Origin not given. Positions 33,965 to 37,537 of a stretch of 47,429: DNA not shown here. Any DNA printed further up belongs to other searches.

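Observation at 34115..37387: One 1090-aa polypeptide fuses an LCAT/PGAP1-like lipase to a CHAT (caspase-fold) protease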

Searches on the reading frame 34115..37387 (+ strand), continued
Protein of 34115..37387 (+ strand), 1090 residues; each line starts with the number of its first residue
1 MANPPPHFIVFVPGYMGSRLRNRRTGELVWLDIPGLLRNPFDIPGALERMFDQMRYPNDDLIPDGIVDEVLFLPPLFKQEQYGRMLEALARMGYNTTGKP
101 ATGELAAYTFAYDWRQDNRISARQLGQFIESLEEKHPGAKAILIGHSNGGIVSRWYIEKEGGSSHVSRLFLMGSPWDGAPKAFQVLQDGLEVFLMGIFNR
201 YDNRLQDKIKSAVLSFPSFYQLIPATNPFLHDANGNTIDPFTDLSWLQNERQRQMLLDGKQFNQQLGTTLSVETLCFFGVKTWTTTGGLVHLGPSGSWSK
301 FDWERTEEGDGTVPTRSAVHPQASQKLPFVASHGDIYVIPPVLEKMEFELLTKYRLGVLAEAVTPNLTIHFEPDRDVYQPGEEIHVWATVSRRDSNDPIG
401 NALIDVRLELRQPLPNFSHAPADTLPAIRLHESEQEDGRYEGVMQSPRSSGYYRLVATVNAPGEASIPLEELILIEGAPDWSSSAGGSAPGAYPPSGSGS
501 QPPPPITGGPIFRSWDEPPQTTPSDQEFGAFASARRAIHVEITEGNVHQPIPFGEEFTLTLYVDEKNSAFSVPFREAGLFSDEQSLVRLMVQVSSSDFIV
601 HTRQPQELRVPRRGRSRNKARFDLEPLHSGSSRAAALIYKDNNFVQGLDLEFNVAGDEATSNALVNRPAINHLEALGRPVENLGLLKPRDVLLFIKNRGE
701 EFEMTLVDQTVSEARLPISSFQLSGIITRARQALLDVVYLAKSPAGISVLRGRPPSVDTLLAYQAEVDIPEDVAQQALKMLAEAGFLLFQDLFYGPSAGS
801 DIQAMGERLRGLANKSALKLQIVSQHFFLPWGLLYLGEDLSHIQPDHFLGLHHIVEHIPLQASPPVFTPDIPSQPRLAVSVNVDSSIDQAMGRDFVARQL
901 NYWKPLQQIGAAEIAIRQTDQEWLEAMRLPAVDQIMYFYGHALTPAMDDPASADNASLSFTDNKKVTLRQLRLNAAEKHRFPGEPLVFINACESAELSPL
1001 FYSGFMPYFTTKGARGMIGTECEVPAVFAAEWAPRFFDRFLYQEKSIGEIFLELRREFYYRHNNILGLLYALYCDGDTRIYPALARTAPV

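Call 25: find_encoding_contigs(protein=P0006, flank=10000, max_places=2)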
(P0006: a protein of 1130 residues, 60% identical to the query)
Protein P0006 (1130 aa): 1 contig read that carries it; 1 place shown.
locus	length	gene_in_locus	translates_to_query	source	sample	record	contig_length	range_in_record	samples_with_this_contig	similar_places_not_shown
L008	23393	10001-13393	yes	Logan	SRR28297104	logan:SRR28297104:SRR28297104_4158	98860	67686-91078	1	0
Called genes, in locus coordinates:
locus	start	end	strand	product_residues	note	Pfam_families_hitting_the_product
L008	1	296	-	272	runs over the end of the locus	PF01149:Fapy_DNA_glyco, PF06831:H2TH, PF06827:zf-FPG_IleRS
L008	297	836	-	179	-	PF13302:Acetyltransf_3, PF13420:Acetyltransf_4 (weak), PF00583:Acetyltransf_1, PF13523:Acetyltransf_8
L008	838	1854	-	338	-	PF03308:MeaB, PF02492:cobW (faint)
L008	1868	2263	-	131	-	PF02310:B12-binding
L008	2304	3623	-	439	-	PF13365:Trypsin_2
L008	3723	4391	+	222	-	PF01863:YgjP-like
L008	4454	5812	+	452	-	PF07676:PD40 (faint)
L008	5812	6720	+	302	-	PF00106:adh_short, PF01370:Epimerase (weak), PF13561:adh_short_C2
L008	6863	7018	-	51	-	PF01679:Pmp3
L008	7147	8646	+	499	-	-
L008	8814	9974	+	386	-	-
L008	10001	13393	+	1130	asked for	PF07819:PGAP1 (weak), PF02450:LCAT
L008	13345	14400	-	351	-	PF00962:A_deaminase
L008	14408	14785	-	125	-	PF13462:Thioredoxin_4, PF01323:DSBA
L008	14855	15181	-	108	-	-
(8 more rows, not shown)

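Call 30: search_protein_families(library=pfam, proteins=[L006:8715-9965:+, L001:8619-9875:+, L004:8699-9952:+, L003:6514-9834:+, L004:13479-14051:+], max_evalue=1)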
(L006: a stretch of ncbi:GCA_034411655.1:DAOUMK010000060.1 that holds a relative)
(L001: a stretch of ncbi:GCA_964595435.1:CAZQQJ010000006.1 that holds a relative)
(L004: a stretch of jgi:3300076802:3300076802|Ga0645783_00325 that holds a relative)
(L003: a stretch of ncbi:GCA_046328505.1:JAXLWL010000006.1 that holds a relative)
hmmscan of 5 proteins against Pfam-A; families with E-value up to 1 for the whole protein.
L006:8715-9965:+ (417 aa): 1 family
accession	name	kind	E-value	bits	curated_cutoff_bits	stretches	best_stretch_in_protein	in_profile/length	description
PF17765.7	MLTR_LBD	-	0.83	10.1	26.3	0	16-53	70-107/168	MmyB-like transcription regulator ligand binding domain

L001:8619-9875:+ (419 aa): 0 families

L004:8699-9952:+ (418 aa): 2 families
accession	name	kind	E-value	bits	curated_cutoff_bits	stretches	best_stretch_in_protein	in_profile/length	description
PF17765.7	MLTR_LBD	-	0.025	15.1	26.3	1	10-64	64-118/168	MmyB-like transcription regulator ligand binding domain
PF23884.1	DUF7237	-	0.21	12.3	27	1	37-62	26-51/77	Family of unknown function (DUF7237)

L003:6514-9834:+ (1107 aa): 10 families
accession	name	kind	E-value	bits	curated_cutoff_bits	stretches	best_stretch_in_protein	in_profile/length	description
PF06628.17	Catalase-rel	-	3.8e-06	27.4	30.1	0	184-203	16-35/65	Catalase-related immune-responsive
PF00801.26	PKD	-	0.00092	19.6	23.5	1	27-86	10-66/80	PKD domain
PF05566.18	Pox_vIL-18BP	-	0.0017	19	22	0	483-526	51-94/126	Orthopoxvirus interleukin 18 binding protein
PF22352.2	K319L-like_PKD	-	0.025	15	27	1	25-88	4-73/84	K319L-like, PKD domain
PF00207.28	A2M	-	0.046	14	21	0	401-453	37-89/92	Alpha-2-macroglobulin family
PF07845.16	DUF1636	-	0.15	12.9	31.6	0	384-421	60-97/117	Protein of unknown function (DUF1636)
PF08002.16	DUF1697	-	0.19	12.6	24.4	0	463-544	53-131/137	Protein of unknown function (DUF1697)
PF12650.12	DUF3784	-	0.23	12.1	28.1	0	811-842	8-39/94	Domain of unknown function (DUF3784)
PF13313.11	DUF4082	-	0.23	11.8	28.4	1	14-82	58-126/143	Domain of unknown function (DUF4082)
PF13490.11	zf-HC2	-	0.67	10.6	22.2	0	781-801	10-30/35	Putative zinc-finger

L004:13479-14051:+ (191 aa): 0 families

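Call 31: search_solved_structures(query=L006:8715-9965:+, max_evalue=1)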
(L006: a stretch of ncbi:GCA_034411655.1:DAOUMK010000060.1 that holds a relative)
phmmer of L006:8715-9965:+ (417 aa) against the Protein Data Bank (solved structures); distinct sequences matched with E-value up to 1: 0.

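Call 33: find_homologous_proteins(query=L006:8715-9965:+)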
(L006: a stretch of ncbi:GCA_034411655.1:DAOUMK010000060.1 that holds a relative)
Query L006:8715-9965:+ (417 aa): 1172 proteins with E <= 0.001 among 8000 candidates; the best 120 are listed.
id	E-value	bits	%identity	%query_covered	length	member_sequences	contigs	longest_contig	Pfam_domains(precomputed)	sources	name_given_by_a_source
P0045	2.0e-258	875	92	100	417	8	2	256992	-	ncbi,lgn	-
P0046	4.7e-163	561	62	97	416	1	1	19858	-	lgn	-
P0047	8.0e-163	560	64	100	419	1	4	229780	-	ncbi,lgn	-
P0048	2.6e-159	549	63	92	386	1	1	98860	-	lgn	-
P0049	1.3e-158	546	61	99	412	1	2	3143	-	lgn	-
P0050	5.7e-157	541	61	98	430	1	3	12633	-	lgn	-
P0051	1.0e-155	537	59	100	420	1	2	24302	-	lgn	-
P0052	5.3e-155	534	61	98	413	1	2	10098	-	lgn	-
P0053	1.2e-154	533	62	98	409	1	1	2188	-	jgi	jgi:hypothetical protein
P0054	9.1e-152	524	59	99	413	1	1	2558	-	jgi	jgi:hypothetical protein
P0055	1.3e-150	520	60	100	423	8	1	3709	-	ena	-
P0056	2.2e-149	516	59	100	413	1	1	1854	-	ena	-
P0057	2.7e-149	516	58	100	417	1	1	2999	-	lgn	-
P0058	3.4e-147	509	58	97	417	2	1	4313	-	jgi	jgi:hypothetical protein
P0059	4.1e-147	508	59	95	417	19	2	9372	-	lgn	-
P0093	4.4e-136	472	55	100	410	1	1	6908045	-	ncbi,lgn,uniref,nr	ncbi:Uncharacterized protein dnl_09370 [Desulfonema limicola]|uniref:Uncharacterized protein n=1 Tax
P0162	2.2e-127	443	55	97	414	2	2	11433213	-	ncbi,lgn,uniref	ncbi:hypothetical protein OHA21_09560 [Actinoplanes sp. NBC_00393]|uniref:hypothetical protein n=1 T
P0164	4.9e-127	442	55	98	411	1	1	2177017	-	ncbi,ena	-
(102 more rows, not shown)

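Call 35: find_encoding_contigs(protein=P0093, flank=8000, max_places=1)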
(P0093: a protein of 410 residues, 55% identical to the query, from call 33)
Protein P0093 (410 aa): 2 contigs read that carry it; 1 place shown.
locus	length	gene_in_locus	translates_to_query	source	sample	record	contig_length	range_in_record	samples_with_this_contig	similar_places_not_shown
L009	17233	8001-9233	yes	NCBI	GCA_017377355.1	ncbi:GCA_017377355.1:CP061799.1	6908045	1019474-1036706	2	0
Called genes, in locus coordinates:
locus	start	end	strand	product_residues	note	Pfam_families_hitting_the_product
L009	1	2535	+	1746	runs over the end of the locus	PF22734:NNH2, PF20720:nSTAND3 (faint), PF24883:NPHP3_N (faint), PF03781:FGE-sulfatase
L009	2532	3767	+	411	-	PF12770:CHAT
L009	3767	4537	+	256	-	-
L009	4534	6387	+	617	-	PF23754:Beta-prop_IP5PC_F (faint), PF07494:Reg_prop (faint)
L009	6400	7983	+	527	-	PF00012:HSP70, PF06723:MreB_Mbl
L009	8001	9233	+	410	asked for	-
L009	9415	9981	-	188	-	-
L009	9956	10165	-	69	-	-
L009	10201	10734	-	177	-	-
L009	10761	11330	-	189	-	PF04002:RadC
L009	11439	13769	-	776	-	PF04851:ResIII, PF00176:SNF2-rel_dom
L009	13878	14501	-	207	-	-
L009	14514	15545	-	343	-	PF19587:DUF6094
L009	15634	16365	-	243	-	-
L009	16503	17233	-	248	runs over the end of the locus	PF00436:SSB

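Call 36: find_encoding_contigs(protein=P0162, flank=8000, max_places=1)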
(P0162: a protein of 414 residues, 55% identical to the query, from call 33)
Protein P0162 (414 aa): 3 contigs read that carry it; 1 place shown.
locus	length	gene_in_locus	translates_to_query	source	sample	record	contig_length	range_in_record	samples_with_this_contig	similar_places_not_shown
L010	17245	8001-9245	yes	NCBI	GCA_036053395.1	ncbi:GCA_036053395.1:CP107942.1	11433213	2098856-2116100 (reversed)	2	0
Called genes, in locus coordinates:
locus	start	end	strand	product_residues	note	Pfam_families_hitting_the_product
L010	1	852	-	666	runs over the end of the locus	PF01653:DNA_ligase_aden, PF03120:OB_DNA_ligase, PF12826:HHH_2, PF00533:BRCT, PF12738:PTCB-BRCT (weak)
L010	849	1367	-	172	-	PF01638:HxlR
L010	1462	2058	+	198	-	PF01872:RibD_C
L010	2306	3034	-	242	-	PF00106:adh_short, PF13561:adh_short_C2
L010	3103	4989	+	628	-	PF20308:TPR-S (faint), PF13414:TPR_11 (faint)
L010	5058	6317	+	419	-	PF12770:CHAT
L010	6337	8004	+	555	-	PF24063:DUF7363, PF12770:CHAT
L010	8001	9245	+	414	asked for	-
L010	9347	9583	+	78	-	-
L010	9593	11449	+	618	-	PF02310:B12-binding (faint), PF04055:Radical_SAM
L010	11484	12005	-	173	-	-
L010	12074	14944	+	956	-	PF03704:BTAD, PF13191:AAA_16 (weak), PF00931:NB-ARC (weak), PF13424:TPR_12, PF00515:TPR_1 (weak), PF07719:TPR_2 (weak), PF13181:TPR_8 (weak), PF13424:TPR_12, +6 more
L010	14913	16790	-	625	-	-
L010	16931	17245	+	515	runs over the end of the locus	PF20308:TPR-S (faint)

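Call 37: find_encoding_contigs(protein=P0164, flank=8000, max_places=1)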
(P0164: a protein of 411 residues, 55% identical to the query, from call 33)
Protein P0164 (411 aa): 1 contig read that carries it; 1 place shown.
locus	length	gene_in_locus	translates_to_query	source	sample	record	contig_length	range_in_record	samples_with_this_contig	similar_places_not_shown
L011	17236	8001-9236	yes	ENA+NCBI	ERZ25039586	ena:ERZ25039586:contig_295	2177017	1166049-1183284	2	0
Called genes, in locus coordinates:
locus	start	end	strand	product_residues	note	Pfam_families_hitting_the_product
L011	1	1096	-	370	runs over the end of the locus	PF01494:FAD_binding_3, PF04820:Trp_halogenase (weak), PF07992:Pyr_redox_2 (faint), PF12831:FAD_oxidored (faint), PF04820:Trp_halogenase, PF01266:DAO (weak)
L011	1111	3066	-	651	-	PF17990:LodA_N, PF18417:LodA_C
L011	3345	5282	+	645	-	-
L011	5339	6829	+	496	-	PF13289:SIR2_2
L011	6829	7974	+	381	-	PF12770:CHAT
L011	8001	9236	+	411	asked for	-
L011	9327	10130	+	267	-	PF01400:Astacin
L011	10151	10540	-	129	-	-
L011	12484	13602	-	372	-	PF00589:Phage_integrase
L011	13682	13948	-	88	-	PF12728:HTH_17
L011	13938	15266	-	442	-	-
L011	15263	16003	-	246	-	PF01446:Rep_1 (weak)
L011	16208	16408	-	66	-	-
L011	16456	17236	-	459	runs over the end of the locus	-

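Call 50: predict_structure(alignment_id=A1)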
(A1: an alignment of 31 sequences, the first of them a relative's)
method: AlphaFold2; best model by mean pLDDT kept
length: 1090 residues; sequences in the alignment: 31
mean_pLDDT: 81.6   pTM: 0.54
mean pLDDT of the five models: 81.6, 81.4, 80.5, 78.2, 77.8
residues with pLDDT >= 90: 413; 70-90: 498; 50-70: 92; < 50: 87
segments of 3 or more residues with pLDDT < 50: 69-77, 192-201, 356-359, 479-533, 994-996, 1088-1090
pLDDT, mean of each block of 10 residues (from residue 1): 77 86 82 63 76 86 71 44 80 84 86 94 96 90 93 96 95 88 82 45 71 91 88 87 87 94 91 89 80 79 74 80 82 69 82 58 81 84 93 85 91 64 83 90 90 88 84 70 34 29 32 24 28 71 81 91 87 82 86 89 91 92 91 90 89 76 71 75 77 88 87 85 82 90 92 82 93 96 95 87 91 90 88 93 94 91 72 91 90 89 91 93 89 92 65 79 88 83 92 55 80 88 87 95 95 97 94 91 72
secondary structure, 60 per line:
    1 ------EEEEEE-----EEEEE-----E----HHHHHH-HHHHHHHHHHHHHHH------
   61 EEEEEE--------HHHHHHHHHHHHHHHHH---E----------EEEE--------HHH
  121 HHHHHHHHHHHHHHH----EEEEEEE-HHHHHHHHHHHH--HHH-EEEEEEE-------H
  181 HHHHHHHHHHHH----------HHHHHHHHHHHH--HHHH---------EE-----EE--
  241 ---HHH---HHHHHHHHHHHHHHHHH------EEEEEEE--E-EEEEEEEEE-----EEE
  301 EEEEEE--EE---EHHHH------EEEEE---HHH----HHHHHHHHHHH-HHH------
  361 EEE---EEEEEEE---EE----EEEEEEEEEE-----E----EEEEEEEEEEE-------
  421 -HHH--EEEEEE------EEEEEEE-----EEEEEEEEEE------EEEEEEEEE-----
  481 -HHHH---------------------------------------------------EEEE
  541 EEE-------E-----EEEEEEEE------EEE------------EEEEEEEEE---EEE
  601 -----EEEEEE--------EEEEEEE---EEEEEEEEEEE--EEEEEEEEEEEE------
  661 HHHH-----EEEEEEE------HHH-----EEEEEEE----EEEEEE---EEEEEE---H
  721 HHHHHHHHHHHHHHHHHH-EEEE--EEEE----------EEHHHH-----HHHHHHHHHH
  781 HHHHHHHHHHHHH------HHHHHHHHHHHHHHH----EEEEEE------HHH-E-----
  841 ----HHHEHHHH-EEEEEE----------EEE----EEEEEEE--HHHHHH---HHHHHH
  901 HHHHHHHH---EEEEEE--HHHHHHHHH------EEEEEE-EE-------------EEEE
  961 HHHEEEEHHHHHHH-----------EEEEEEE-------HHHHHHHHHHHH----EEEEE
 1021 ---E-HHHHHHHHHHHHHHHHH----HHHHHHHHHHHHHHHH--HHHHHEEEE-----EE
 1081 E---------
elements in order (helices of 4 or more, strands of 3 or more residues): E7-12 E18-22 H33-38 H40-54 E61-66 H75-91 E106-109 H118-135 E140-146 H148-159 E166-172 H180-192 H203-214 H217-220 H250-266 E273-279 E284-292 E298-306 H315-318 E325-329 H340-350 E361-363 E367-373 E383-392 E403-413 E427-432 E439-445 E451-460 E467-475 H482-485 E537-543 E557-564 E571-573 E586-594 E598-600 E606-611 E620-626 E630-640 E643-654 H661-664 E670-676 E691-697 E702-707 E711-716 H720-738 E740-743 E746-749 H762-765 H771-793 H800-814 E819-824 H849-852 E854-859 E870-872 E877-883 H886-891 H895-908 E912-917 H920-928 E935-940 E957-960 E964-967 H968-974 E986-992 H1000-1011 E1016-1020 H1026-1042 H1047-1062 H1065-1069 E1070-1073 E1079-1081

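Call 55: fold_search(model_id=the predicted structure, library=pdb)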
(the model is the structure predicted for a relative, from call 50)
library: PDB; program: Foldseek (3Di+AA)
matches with E <= 10: 1806; with E <= 0.001: 329
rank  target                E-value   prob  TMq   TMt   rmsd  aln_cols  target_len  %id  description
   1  4x97_A                1.4e-15  1.00  0.24  0.62   6.2       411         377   21  Crystal structure of Lysosomal Phospholipase A2 in complex with methyl arachidonyl fluorophosphonate (MAFP) (released 2015-03-11)
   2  4x90_A                1.6e-15  1.00  0.24  0.64   5.8       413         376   19  Crystal structure of Lysosomal Phospholipase A2 (released 2015-03-11)
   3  4x92                  2.3e-15  1.00  0.25  0.66   5.6       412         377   19  Crystal structure of Lysosomal Phospholipase A2-S165A (released 2015-03-11)
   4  4x95_A                5.0e-14  1.00  0.24  0.64   5.6       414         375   19  Crystal structure of fully glycosylated Lysosomal Phospholipase A2 in complex with methyl arachidonyl fluorophosphonat (released 2015-03-25)
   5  5txf_A                1.5e-13  1.00  0.23  0.58   7.3       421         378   19  Crystal structure of Lecithin:cholesterol acyltransferase (LCAT) in a closed conformation (released 2017-10-25)
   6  4x96_A                8.4e-12  1.00  0.24  0.63   6.1       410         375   18  Low resolution crystal structure of Lecithin:Cholesterol Acyltransferase (LCAT; residues 21-397) (released 2015-03-25)
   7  4r1d_A                1.5e-11  1.00  0.24  0.47   8.4       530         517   15  The crystal structure of Tle4-Tli4 complex (released 2014-12-17)
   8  1nug_B                5.1e-09  1.00  0.10  0.14  20.4       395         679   11  Role of Calcium Ions in the Activation and Activity of the Transglutaminase 3 Enzyme (2 calciums, 1 Mg, inactive form) (released 2003-04-22)
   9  8oxv_A                6.4e-09  1.00  0.10  0.14  19.4       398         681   10  Transglutaminase 3 zymogen in complex with DH patient-derived Fab DH63-B02 (released 2023-10-18)
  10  8oxw_A                1.3e-08  1.00  0.10  0.14  19.6       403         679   11  Transglutaminase 3 in complex with DH patient-derived Fab DH63-B02 (released 2023-10-18)
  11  1l9m_B                1.4e-08  1.00  0.10  0.14  19.7       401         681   11  Three-dimensional structure of the human transglutaminase 3 enzyme: binding of calcium ions change structure for activ (released 2002-05-29)
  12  6wpx_A                1.4e-08  1.00  0.14  0.32  23.5       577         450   12  Crystal structure of Bacillus licheniformis lipase BlEst2 in propetide form (released 2021-06-09)
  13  5fby_A                1.6e-08  1.00  0.20  0.40  15.3       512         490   14  Crystal structure of ctSPD (released 2016-03-30)
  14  6wpx_B                2.6e-08  1.00  0.14  0.32  23.5       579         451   11  Crystal structure of Bacillus licheniformis lipase BlEst2 in propetide form (released 2021-06-09)
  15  8oxy_A                2.6e-08  1.00  0.10  0.13  19.7       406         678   10  Transglutaminase 3 without calcium in complex with DH patient-derived Fab DH63-B02 (released 2023-10-18)
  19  5fc3_B                6.6e-08  1.00  0.19  0.40  15.4       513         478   13  Structural basis of cohesin cleavage by separase (released 2016-03-30)
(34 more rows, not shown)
